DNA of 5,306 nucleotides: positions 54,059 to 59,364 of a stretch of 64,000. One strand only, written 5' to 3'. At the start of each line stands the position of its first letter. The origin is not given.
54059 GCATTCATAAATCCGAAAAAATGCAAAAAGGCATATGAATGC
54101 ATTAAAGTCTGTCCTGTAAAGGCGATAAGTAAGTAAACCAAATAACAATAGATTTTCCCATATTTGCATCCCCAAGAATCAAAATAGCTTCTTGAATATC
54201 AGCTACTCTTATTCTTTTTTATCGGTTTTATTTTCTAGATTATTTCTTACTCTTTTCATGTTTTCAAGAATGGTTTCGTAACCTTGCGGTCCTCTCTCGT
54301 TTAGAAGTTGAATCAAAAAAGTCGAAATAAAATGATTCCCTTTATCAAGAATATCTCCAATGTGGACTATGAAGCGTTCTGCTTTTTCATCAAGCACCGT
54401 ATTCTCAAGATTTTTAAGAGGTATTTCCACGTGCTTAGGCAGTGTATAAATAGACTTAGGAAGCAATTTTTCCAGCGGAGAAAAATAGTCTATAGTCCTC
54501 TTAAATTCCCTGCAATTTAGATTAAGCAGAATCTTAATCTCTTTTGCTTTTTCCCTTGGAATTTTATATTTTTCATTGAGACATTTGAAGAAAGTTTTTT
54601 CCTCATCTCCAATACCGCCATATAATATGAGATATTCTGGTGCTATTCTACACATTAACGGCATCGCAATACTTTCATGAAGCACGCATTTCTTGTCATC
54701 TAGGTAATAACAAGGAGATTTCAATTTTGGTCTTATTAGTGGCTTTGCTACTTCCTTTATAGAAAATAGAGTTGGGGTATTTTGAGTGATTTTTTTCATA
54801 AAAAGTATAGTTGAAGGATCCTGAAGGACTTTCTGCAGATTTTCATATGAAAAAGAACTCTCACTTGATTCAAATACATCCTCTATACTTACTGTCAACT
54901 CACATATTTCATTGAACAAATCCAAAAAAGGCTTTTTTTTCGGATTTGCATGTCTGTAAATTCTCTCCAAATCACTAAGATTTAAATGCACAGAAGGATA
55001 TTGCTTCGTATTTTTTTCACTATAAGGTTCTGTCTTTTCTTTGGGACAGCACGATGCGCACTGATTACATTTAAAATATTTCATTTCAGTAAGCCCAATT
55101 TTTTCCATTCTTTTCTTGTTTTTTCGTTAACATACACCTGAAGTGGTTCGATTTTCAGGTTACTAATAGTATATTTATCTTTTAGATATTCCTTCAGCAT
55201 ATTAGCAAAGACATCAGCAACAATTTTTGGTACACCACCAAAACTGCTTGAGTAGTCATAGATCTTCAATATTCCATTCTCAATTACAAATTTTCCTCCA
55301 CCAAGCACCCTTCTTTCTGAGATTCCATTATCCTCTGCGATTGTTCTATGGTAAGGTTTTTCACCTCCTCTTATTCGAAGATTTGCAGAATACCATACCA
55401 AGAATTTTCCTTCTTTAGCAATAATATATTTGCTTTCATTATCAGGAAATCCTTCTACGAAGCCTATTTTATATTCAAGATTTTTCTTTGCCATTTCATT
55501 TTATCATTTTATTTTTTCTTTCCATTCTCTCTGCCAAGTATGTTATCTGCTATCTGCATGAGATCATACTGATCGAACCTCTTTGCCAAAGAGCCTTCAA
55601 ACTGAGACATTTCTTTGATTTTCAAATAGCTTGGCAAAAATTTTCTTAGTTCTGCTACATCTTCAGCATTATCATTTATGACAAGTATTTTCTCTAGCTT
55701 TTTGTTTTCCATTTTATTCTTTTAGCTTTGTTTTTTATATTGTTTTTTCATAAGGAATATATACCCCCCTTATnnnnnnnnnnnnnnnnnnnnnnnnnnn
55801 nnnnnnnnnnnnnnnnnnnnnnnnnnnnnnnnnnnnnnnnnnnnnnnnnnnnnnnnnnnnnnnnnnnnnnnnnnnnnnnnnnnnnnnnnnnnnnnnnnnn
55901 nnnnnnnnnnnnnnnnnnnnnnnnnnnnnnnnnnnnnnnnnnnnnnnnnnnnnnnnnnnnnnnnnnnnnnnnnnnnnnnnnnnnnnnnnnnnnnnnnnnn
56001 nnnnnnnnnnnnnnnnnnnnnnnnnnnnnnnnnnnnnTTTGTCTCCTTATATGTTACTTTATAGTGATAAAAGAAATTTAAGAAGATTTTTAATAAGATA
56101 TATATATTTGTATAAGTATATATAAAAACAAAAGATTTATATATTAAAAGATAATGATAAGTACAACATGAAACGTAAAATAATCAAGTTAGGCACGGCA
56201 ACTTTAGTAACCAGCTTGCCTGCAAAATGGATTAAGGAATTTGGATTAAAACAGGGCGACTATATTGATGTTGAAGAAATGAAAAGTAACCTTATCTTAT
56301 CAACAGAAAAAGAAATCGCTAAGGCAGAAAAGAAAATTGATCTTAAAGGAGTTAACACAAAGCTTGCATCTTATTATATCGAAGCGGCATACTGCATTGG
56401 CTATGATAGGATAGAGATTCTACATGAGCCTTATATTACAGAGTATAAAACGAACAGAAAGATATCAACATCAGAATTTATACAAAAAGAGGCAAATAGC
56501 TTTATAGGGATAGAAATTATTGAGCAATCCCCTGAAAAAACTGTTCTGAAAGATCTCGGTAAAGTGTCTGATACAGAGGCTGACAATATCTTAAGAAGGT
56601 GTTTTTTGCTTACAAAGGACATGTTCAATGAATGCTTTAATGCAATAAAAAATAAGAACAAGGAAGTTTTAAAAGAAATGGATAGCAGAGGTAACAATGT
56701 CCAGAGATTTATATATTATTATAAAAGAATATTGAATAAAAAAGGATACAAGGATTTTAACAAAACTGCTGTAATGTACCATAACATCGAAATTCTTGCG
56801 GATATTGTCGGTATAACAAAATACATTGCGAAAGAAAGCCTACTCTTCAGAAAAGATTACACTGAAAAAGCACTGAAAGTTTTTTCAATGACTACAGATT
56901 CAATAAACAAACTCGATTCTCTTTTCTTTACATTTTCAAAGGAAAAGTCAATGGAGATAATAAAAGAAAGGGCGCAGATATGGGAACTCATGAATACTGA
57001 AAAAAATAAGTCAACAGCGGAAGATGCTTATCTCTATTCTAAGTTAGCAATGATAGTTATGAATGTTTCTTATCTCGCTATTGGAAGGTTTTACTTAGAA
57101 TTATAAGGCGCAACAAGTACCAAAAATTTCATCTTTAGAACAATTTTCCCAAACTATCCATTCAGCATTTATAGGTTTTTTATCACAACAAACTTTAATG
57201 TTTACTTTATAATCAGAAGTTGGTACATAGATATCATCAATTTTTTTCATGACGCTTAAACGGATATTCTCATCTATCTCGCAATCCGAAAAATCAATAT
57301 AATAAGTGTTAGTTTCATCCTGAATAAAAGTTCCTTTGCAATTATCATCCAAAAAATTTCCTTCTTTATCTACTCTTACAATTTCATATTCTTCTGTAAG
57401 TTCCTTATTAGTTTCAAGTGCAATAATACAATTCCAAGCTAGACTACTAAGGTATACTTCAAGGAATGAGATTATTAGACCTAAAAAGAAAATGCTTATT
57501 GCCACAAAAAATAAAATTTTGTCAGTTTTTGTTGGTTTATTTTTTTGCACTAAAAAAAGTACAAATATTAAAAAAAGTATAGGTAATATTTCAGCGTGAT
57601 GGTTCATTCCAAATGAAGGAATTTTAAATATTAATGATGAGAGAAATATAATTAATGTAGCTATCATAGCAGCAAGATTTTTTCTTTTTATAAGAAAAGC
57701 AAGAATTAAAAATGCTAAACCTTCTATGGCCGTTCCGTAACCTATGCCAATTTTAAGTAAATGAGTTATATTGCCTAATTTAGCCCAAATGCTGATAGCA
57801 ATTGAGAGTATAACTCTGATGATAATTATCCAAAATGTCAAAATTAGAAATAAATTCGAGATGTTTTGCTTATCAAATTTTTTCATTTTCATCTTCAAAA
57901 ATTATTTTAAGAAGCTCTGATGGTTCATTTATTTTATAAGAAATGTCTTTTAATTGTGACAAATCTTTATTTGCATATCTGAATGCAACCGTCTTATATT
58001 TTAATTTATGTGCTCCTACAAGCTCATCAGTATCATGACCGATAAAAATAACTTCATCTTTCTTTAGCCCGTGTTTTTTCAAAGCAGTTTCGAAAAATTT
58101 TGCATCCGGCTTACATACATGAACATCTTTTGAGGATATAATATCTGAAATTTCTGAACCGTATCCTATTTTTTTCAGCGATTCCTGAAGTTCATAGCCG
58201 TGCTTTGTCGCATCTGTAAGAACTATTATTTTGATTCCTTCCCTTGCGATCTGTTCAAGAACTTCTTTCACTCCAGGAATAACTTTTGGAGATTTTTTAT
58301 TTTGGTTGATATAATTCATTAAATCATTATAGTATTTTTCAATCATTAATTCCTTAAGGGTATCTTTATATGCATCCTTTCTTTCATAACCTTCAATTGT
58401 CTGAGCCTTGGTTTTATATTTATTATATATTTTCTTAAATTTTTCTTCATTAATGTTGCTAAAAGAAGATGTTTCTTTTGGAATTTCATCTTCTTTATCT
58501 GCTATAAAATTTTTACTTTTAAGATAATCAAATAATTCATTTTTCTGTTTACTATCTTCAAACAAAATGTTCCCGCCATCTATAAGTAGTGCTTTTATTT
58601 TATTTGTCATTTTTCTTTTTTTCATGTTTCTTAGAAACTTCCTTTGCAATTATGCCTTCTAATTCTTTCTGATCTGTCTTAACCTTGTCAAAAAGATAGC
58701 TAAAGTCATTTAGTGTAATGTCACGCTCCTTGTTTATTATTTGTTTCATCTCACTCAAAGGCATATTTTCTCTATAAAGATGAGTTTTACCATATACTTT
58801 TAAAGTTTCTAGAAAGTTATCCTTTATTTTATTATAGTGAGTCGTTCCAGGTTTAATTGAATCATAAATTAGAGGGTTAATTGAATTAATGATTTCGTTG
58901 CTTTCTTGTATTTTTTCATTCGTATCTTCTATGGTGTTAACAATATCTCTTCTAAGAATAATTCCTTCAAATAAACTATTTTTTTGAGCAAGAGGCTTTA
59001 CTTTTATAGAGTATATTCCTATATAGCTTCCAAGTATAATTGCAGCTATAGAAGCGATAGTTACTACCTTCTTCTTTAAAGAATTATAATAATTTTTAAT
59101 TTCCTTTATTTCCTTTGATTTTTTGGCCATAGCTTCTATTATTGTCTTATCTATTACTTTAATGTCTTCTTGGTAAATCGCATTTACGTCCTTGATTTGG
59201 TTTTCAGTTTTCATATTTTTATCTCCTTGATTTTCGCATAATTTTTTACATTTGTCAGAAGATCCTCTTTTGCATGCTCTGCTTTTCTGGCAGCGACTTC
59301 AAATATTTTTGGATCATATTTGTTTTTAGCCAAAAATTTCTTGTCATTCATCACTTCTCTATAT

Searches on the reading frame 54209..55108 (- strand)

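Call 19: search_protein_families(library=pfam, proteins=[window:54209-55108:-], max_evalue=0.01)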
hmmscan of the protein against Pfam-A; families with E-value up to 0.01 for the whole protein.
window:54209-55108:- (299 aa): 1 family
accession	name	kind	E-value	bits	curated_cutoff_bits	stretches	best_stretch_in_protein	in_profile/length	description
PF03692.20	CxxCxxCC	-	0.0016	19.5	23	0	13-167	1-73/85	Putative zinc- or iron-chelating domain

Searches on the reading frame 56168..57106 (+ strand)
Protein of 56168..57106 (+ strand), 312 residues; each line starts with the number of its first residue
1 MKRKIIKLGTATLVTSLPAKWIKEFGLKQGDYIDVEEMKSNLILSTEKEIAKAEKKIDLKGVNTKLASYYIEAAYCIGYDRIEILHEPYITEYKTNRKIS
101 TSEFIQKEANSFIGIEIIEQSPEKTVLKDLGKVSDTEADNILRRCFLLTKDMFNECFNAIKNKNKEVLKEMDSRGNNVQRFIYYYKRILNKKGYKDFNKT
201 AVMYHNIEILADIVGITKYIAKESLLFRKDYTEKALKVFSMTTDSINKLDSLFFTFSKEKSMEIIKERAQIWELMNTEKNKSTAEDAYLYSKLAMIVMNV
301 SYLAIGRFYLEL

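Call 19: search_protein_families(library=pfam, proteins=[window:56168-57106:+], max_evalue=0.01)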
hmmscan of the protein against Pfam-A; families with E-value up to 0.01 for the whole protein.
window:56168-57106:+ (312 aa): 1 family
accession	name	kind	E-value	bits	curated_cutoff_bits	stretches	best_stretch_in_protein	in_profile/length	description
PF04014.23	MazE_antitoxin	-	5e-06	26.8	24.7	1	8-47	3-43/48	Antidote-toxin recognition MazE, bacterial antitoxin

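Call 97: find_related_loci(query=A6, collection=metagenome_contigs, flank=6000)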
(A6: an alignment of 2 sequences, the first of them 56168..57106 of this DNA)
Query A6 (312 aa) in metagenome_contigs; peptide patterns used: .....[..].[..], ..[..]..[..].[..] (x = any residue, [..] = any of these).
600 stretches matched a pattern (row limit reached: there are more); 194 encode a relative of the query (tblastn E <= 1e-3); the best 80 are kept; 80 distinct loci.
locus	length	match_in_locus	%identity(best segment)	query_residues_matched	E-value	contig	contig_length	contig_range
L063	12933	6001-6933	57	1-311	2e-111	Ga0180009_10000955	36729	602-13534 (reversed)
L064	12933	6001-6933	38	1-311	6e-65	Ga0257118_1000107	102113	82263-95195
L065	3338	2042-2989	37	1-312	7e-56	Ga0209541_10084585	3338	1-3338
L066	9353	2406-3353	39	1-312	2e-55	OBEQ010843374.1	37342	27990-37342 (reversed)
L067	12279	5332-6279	39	1-312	8e-56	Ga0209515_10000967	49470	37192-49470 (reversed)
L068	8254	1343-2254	35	1-307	1e-50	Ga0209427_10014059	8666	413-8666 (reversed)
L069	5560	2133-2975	36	1-290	4e-46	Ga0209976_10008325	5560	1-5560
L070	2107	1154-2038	33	1-297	4e-45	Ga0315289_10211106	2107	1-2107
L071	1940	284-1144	34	1-271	4e-39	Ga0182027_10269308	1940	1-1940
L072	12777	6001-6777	34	1-258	5e-38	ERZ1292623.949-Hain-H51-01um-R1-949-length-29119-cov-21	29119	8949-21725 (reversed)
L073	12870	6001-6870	34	1-272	1e-37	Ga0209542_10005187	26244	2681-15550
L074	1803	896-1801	31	1-285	1e-37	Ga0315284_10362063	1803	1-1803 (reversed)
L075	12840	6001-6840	30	1-264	6e-37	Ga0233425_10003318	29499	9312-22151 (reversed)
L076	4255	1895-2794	34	1-307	2e-36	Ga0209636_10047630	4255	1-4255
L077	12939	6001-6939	30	1-296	2e-36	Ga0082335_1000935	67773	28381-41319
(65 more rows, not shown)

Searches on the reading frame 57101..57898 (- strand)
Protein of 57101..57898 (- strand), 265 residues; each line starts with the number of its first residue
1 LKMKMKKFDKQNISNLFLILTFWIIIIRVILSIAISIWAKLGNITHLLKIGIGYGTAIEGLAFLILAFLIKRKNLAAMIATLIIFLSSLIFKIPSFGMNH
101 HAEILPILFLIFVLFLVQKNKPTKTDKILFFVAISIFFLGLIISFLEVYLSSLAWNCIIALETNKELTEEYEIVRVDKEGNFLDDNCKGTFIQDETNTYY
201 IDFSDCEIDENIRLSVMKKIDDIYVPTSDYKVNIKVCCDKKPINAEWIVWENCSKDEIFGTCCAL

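Call 19: search_protein_families(library=pfam, proteins=[window:57101-57898:-], max_evalue=0.01)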
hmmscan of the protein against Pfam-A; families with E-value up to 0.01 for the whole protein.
window:57101-57898:- (265 aa): 1 family
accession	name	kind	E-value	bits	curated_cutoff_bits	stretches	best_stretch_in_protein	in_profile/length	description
PF11026.13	DUF2721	-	0.0083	16.5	28.3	1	107-154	77-126/129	Protein of unknown function (DUF2721)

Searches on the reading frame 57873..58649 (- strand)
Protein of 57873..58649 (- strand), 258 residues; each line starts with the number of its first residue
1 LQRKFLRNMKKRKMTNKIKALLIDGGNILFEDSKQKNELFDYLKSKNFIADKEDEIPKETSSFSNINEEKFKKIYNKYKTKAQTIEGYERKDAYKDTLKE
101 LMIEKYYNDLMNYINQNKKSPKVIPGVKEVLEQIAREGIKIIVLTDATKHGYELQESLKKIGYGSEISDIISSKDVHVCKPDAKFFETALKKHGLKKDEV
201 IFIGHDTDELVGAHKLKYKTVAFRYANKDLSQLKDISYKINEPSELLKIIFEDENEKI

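Call 19: search_protein_families(library=pfam, proteins=[window:57873-58649:-], max_evalue=0.01)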
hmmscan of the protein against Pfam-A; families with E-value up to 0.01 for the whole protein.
window:57873-58649:- (258 aa): 4 families
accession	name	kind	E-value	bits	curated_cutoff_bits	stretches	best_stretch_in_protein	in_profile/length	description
PF13419.12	HAD_2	-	5.8e-19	69.3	23.8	1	79-222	34-177/178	Haloacid dehalogenase-like hydrolase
PF00702.32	Hydrolase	-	1.1e-12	49.2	26.4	1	19-207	2-181/191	haloacid dehalogenase-like hydrolase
PF13344.12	Hydrolase_6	-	8.5e-06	26.2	27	1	120-176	12-69/101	Haloacid dehalogenase-like hydrolase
PF13242.12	Hydrolase_like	-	0.00016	22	22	1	180-235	4-60/75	HAD-hyrolase-like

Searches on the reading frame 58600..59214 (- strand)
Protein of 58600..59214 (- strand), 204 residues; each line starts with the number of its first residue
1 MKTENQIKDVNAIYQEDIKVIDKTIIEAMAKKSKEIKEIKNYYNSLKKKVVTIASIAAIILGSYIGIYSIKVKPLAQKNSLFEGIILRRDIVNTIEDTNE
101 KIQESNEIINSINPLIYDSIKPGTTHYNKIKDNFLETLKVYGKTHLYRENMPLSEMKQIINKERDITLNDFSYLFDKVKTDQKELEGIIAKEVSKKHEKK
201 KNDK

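Call 19: search_protein_families(library=pfam, proteins=[window:58600-59214:-], max_evalue=0.01)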
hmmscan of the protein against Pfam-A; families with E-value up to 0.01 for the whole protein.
window:58600-59214:- (204 aa): 1 family
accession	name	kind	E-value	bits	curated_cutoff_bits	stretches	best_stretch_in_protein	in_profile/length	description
PF16454.10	PI3K_P85_iSH2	-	0.00015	21.9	31.5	0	5-53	55-100/161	Phosphatidylinositol 3-kinase regulatory subunit P85 inter-SH2 domain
